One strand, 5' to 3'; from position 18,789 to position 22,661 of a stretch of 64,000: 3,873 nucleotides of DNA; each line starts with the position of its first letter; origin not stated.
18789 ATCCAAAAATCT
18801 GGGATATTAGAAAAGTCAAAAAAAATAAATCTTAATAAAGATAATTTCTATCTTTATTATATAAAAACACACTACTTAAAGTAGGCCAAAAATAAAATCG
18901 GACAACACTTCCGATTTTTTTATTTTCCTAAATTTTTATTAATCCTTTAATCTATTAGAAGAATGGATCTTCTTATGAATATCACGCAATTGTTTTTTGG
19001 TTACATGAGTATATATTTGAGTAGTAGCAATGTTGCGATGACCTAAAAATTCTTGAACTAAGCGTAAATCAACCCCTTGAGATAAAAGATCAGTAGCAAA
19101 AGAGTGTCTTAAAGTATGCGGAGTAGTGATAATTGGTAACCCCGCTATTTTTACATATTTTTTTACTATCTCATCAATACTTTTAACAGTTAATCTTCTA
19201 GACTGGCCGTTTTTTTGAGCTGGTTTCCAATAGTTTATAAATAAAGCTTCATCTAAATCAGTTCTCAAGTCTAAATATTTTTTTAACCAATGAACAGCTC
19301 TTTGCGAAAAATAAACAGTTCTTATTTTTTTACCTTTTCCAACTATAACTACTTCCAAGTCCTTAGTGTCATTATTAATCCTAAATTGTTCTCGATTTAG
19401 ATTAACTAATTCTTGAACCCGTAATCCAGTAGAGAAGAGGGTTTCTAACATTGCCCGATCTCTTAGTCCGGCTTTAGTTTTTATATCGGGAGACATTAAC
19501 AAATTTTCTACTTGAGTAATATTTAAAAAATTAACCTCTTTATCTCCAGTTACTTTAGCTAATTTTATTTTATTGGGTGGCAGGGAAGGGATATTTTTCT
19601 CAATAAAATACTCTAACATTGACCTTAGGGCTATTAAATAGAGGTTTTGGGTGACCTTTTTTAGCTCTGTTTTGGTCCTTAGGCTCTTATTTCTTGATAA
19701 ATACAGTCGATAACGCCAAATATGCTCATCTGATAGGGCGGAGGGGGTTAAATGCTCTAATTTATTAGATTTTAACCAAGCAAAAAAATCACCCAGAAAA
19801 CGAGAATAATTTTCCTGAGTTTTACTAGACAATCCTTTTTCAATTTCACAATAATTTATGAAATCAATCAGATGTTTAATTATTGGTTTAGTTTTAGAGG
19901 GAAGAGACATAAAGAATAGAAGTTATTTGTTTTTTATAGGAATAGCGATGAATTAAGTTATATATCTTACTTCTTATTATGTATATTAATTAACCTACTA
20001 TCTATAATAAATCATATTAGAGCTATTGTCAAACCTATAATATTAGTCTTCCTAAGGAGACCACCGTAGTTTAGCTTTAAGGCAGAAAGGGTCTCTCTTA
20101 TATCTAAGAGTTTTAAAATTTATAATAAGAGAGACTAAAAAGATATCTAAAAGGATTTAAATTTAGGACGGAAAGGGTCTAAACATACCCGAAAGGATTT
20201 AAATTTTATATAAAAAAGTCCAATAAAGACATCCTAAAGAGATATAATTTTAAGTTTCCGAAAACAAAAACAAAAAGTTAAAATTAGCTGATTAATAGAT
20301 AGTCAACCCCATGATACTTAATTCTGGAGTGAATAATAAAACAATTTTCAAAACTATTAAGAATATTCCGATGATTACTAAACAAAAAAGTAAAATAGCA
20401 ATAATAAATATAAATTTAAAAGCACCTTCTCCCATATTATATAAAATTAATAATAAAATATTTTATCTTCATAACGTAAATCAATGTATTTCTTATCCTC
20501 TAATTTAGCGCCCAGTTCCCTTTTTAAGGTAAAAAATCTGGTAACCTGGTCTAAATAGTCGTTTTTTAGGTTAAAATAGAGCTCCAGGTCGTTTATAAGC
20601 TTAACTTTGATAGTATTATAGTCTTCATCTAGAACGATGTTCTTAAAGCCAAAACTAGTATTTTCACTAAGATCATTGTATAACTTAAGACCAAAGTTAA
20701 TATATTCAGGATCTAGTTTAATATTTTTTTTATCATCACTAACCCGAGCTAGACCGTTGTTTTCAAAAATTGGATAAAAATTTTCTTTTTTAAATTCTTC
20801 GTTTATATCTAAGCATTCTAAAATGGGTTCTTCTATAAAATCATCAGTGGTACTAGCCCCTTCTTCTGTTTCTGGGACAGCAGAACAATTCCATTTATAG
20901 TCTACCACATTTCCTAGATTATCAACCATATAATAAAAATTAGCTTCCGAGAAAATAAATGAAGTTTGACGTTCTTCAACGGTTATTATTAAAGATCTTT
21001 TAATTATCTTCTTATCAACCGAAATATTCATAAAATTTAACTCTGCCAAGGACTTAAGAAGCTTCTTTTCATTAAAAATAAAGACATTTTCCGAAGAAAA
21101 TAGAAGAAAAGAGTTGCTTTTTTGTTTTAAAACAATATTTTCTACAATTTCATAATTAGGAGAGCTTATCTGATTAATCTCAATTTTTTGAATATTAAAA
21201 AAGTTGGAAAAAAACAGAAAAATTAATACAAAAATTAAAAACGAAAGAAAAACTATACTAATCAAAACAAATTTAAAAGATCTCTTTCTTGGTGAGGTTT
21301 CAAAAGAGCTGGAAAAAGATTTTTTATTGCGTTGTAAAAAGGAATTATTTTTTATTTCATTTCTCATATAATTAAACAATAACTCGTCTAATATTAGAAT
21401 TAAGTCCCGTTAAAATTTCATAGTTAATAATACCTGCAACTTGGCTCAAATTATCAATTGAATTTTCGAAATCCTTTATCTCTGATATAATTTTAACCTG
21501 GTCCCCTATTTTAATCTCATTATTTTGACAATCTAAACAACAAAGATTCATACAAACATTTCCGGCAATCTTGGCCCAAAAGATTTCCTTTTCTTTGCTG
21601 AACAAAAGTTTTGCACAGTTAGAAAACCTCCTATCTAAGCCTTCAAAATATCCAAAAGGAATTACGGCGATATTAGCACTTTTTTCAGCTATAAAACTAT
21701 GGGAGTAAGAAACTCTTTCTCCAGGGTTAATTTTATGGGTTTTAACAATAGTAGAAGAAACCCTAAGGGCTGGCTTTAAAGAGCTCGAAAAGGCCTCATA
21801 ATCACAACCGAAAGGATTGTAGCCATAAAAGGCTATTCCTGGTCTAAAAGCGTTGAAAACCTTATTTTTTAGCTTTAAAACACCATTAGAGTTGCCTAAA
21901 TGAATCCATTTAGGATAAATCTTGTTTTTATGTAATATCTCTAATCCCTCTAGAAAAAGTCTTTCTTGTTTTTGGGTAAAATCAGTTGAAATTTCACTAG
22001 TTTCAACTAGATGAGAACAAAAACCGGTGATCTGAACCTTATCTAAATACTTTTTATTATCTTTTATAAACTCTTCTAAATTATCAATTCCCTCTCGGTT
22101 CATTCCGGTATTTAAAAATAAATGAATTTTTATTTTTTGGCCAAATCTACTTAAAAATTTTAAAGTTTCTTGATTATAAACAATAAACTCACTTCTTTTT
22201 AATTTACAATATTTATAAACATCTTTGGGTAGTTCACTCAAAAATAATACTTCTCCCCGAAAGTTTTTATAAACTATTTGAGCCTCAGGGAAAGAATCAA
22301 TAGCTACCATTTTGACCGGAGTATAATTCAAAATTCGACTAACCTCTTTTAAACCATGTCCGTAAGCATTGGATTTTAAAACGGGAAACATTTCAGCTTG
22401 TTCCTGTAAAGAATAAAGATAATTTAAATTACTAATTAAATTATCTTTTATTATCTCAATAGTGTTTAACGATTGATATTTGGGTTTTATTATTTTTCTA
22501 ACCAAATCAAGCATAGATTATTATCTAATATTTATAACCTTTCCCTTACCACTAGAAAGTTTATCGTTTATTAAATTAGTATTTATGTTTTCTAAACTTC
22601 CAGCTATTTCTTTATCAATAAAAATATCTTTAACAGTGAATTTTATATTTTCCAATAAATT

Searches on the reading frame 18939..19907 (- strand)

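Call 17: search_protein_families(library=pfam, proteins=[window:18939-19907:-], max_evalue=0.00001)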
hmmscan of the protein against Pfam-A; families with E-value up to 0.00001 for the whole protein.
window:18939-19907:- (322 aa): 3 families
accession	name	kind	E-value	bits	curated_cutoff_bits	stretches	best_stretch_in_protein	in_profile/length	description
PF00589.27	Phage_integrase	-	2.7e-39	135.1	27.1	1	128-305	3-171/172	Phage integrase family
PF02899.23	Phage_int_SAM_1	-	6.7e-08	33.1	22.3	1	15-103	3-81/83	Phage integrase, N-terminal SAM-like domain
PF13495.12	Phage_int_SAM_4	-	6.3e-07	30.1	27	1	16-106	5-83/85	Phage integrase, N-terminal SAM-like domain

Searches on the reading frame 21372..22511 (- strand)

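Call 17: search_protein_families(library=pfam, proteins=[window:21372-22511:-], max_evalue=0.00001)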
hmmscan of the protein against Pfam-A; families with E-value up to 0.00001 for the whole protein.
window:21372-22511:- (379 aa): 2 families
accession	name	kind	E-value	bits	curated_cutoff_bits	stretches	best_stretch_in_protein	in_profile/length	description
PF01168.26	Ala_racemase_N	-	3.8e-34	118.8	24.1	1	23-233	4-220/220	Alanine racemase, N-terminal domain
PF00842.27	Ala_racemase_C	-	9.4e-29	100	25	1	249-377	2-126/127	Alanine racemase, C-terminal domain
